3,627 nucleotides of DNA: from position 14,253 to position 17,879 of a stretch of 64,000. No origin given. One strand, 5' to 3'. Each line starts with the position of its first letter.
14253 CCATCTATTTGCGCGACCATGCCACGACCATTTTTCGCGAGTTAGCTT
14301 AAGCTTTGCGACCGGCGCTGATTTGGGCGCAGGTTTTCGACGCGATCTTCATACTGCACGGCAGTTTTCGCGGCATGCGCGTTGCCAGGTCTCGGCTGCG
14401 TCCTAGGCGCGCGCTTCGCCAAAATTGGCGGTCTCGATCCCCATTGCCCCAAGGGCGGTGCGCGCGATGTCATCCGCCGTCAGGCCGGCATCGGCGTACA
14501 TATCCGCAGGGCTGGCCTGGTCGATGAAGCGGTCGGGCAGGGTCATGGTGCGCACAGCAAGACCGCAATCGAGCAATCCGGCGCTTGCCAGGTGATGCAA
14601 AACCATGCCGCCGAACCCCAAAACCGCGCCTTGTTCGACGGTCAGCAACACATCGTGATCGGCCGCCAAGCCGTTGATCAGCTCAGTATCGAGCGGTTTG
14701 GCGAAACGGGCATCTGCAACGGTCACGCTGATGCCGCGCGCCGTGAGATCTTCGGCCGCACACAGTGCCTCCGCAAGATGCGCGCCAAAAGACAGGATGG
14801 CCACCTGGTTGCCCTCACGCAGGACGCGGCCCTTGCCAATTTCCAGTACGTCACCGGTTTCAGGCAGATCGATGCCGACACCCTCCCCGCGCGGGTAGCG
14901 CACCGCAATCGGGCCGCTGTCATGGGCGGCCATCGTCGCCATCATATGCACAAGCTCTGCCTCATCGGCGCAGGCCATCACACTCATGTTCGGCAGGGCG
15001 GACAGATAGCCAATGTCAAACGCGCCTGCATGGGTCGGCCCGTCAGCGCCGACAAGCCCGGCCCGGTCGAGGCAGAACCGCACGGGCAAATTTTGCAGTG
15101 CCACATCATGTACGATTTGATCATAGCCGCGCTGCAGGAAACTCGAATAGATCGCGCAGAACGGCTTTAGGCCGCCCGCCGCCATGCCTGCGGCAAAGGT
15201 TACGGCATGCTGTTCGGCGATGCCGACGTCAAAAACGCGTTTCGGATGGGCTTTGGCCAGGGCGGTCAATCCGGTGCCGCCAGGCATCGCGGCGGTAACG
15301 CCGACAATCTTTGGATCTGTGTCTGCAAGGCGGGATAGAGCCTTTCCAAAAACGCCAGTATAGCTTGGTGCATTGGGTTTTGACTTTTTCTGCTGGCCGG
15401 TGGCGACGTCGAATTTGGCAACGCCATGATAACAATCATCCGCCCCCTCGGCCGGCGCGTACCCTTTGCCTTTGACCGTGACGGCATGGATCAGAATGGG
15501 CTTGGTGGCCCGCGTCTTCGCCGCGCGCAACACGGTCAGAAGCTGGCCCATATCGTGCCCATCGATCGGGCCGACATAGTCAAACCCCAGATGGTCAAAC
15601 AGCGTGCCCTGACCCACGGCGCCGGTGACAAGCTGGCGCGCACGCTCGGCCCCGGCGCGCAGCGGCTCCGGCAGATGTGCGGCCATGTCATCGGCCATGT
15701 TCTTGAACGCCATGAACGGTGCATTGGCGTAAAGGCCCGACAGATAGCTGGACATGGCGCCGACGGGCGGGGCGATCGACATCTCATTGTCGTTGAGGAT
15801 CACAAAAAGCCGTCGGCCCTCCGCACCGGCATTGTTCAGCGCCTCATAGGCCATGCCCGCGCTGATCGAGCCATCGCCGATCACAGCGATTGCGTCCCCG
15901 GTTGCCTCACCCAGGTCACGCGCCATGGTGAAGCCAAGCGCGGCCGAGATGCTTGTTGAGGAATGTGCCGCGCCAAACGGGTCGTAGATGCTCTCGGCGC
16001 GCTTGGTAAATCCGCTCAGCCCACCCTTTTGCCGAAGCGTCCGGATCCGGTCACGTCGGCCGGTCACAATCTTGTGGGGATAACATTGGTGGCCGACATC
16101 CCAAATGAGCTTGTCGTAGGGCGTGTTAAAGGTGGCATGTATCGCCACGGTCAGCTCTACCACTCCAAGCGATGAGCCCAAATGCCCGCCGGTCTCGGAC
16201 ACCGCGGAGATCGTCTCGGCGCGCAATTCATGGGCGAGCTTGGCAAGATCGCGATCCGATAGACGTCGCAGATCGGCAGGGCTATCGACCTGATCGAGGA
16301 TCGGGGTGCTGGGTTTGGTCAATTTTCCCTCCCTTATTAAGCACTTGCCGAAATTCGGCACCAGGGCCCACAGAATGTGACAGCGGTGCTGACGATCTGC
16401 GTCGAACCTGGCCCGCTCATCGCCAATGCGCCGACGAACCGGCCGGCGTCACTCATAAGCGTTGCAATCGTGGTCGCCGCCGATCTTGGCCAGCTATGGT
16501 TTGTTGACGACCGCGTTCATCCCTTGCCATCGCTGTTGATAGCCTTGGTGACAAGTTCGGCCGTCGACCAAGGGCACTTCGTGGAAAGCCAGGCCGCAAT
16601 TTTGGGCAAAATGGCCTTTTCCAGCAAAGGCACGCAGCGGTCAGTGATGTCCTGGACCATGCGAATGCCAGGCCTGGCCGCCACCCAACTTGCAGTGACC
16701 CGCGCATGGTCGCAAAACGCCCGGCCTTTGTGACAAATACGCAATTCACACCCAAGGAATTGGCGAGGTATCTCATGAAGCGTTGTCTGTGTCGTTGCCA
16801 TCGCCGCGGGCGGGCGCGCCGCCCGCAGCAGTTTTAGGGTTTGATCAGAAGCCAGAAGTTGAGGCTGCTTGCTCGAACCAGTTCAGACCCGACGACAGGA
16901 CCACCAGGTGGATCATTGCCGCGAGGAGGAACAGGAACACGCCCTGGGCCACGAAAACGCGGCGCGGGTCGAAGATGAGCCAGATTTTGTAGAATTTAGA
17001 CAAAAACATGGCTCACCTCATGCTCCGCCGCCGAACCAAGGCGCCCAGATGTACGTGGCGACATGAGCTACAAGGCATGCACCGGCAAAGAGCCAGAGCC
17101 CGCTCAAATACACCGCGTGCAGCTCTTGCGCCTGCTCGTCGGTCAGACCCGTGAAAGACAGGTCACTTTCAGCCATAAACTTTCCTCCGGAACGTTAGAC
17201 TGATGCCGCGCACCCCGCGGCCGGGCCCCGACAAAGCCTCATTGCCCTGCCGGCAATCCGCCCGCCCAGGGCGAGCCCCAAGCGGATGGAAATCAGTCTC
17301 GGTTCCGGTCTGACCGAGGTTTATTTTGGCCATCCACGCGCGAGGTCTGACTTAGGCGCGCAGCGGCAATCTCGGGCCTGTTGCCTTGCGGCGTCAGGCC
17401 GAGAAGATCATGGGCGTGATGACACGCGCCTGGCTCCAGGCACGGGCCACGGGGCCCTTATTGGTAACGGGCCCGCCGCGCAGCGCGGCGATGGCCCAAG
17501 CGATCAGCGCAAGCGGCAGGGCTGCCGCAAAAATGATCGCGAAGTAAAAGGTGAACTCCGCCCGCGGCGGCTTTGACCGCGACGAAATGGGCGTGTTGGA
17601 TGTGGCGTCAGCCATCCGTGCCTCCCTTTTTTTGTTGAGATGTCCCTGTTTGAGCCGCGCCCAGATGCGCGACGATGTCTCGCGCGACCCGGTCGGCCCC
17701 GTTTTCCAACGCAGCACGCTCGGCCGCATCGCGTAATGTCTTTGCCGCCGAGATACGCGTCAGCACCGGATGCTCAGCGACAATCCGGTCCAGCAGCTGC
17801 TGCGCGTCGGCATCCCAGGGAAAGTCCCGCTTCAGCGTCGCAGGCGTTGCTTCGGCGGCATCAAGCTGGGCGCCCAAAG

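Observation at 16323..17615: puf operon with LH1 genes but no reaction-centre genes: pufQBA is followed directly by dxs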

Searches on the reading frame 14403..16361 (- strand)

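Call 10: search_protein_families(library=ncbifam, proteins=[window:14403-16361:-], max_evalue=0.1)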
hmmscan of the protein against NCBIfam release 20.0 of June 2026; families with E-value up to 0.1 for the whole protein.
window:14403-16361:- (652 aa): 14 families
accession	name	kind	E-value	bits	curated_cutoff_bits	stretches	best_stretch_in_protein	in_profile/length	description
TIGR00204.1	dxs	equivalog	1.1e-233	777.2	465.95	1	24-635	3-610/616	1-deoxy-D-xylulose-5-phosphate synthase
NF003933.0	PRK05444.2-2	equivalog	8.2e-170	566.2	395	1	18-634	4-599/606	1-deoxy-D-xylulose-5-phosphate synthase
NF008968.0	PRK12315.1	subfamily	1.1e-143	479.6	510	2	253-634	202-575/582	1-deoxy-D-xylulose-5-phosphate synthase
NF004559.0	PRK05899.2-5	equivalog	7.4e-54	183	488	3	336-638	322-622/627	transketolase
NF004556.0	PRK05899.2-2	equivalog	2e-28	99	575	2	321-636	310-634/639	transketolase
NF006667.0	PRK09212.1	subfamily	5.6e-20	71.5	321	1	368-592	45-277/327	pyruvate dehydrogenase complex E1 component subunit beta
TIGR00232.1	tktlase_bact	equivalog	1.1e-17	63.7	682.25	2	369-550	391-573/654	transketolase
NF008854.0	PRK11892.1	equivalog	6.7e-15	54.7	454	1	371-578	186-401/464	pyruvate dehydrogenase complex E1 component subunit beta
NF004558.0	PRK05899.2-4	equivalog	9.1e-14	50.8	788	1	369-580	386-601/651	transketolase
TIGR03181.1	PDH_E1_alph_x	equivalog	2.3e-06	26.7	411.35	1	136-202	126-192/341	pyruvate dehydrogenase (acetyl-transferring) E1 component subunit alpha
TIGR03710.1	OAFO_sf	subfamily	0.0045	15.6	482.75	1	516-579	462-524/561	2-oxoacid:acceptor oxidoreductase subunit alpha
TIGR03182.1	PDH_E1_alph_y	equivalog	0.0048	15.9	393.85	1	131-197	109-175/315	pyruvate dehydrogenase (acetyl-transferring) E1 component subunit alpha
NF045791.1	OxalOxredalpha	equivalog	0.035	13.1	500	1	515-604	259-350/395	oxalate oxidoreductase subunit alpha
NF007201.0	PRK09622.1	equivalog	0.083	11.8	590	0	517-594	267-344/405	2-oxoacid:ferredoxin oxidoreductase subunit alpha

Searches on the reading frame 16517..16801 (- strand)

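Call 9: search_protein_families(library=pfam, proteins=[window:16517-16801:-], max_evalue=0.1)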
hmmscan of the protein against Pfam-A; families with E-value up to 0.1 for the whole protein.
window:16517-16801:- (94 aa): 1 family
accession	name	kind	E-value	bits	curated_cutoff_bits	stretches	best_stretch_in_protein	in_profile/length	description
PF02276.23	CytoC_RC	-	3.1e-05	23.9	22.4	1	16-62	222-268/310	Photosynthetic reaction centre cytochrome C subunit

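Call 10: search_protein_families(library=ncbifam, proteins=[window:16517-16801:-], max_evalue=0.1)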
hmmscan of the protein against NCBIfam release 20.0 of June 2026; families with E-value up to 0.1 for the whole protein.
window:16517-16801:- (94 aa): 2 families
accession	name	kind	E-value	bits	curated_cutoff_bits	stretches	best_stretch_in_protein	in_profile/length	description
NF040706.1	photo_cyt_PufC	equivalog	6.1e-06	25.9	150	1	15-62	223-270/312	photosynthetic reaction center cytochrome PufC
TIGR02424.1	TF_pcaQ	equivalog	0.0044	16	303.8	1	20-73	57-108/300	pca operon transcription factor PcaQ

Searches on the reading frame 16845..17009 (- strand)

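Call 9: search_protein_families(library=pfam, proteins=[window:16845-17009:-], max_evalue=0.1)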
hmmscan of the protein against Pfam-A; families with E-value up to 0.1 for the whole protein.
window:16845-17009:- (54 aa): 1 family
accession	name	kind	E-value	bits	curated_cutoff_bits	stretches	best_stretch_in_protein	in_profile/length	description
PF00556.25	LHC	-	8.9e-15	55.1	23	1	7-45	2-39/39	Antenna complex alpha/beta subunit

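Call 10: search_protein_families(library=ncbifam, proteins=[window:16845-17009:-], max_evalue=0.1)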
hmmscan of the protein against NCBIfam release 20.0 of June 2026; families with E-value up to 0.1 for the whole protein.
window:16845-17009:- (54 aa): 1 family
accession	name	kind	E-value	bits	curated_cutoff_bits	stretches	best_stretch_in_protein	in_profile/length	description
NF040861.1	pufA_517_ASD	equivalog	1.5e-19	69.8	35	1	7-46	1-41/41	light-harvesting antenna LH1, alpha subunit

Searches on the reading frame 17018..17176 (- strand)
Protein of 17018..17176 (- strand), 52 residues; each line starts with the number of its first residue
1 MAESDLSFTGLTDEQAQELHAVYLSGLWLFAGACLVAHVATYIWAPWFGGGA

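Call 9: search_protein_families(library=pfam, proteins=[window:17018-17176:-], max_evalue=0.1)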
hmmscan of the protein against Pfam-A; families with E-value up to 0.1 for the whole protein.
window:17018-17176:- (52 aa): 1 family
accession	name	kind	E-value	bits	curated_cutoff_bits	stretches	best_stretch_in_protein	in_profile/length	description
PF00556.25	LHC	-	2.6e-09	37.6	23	1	13-48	1-39/39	Antenna complex alpha/beta subunit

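Call 10: search_protein_families(library=ncbifam, proteins=[window:17018-17176:-], max_evalue=0.1)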
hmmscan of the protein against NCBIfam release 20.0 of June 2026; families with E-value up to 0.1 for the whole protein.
window:17018-17176:- (52 aa): 1 family
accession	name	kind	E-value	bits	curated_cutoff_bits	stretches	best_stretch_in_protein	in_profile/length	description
NF040862.1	pufB_517_ASD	equivalog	1.9e-16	59.7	61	1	7-48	1-42/42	light-harvesting antenna LH1, beta subunit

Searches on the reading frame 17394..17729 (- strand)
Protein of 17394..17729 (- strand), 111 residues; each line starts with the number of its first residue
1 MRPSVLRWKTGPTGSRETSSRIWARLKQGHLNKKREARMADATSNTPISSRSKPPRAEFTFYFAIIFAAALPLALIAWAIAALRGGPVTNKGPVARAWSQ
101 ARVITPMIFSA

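Call 9: search_protein_families(library=pfam, proteins=[window:17394-17729:-], max_evalue=0.1)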
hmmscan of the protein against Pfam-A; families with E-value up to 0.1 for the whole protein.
window:17394-17729:- (111 aa): 1 family
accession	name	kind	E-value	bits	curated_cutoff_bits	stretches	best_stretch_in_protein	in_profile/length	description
PF05398.16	PufQ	-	6.5e-31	106.7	22.1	1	39-111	1-74/74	PufQ cytochrome subunit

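Call 10: search_protein_families(library=ncbifam, proteins=[window:17394-17729:-], max_evalue=0.1)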
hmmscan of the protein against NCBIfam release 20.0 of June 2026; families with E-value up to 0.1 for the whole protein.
window:17394-17729:- (111 aa): 0 families
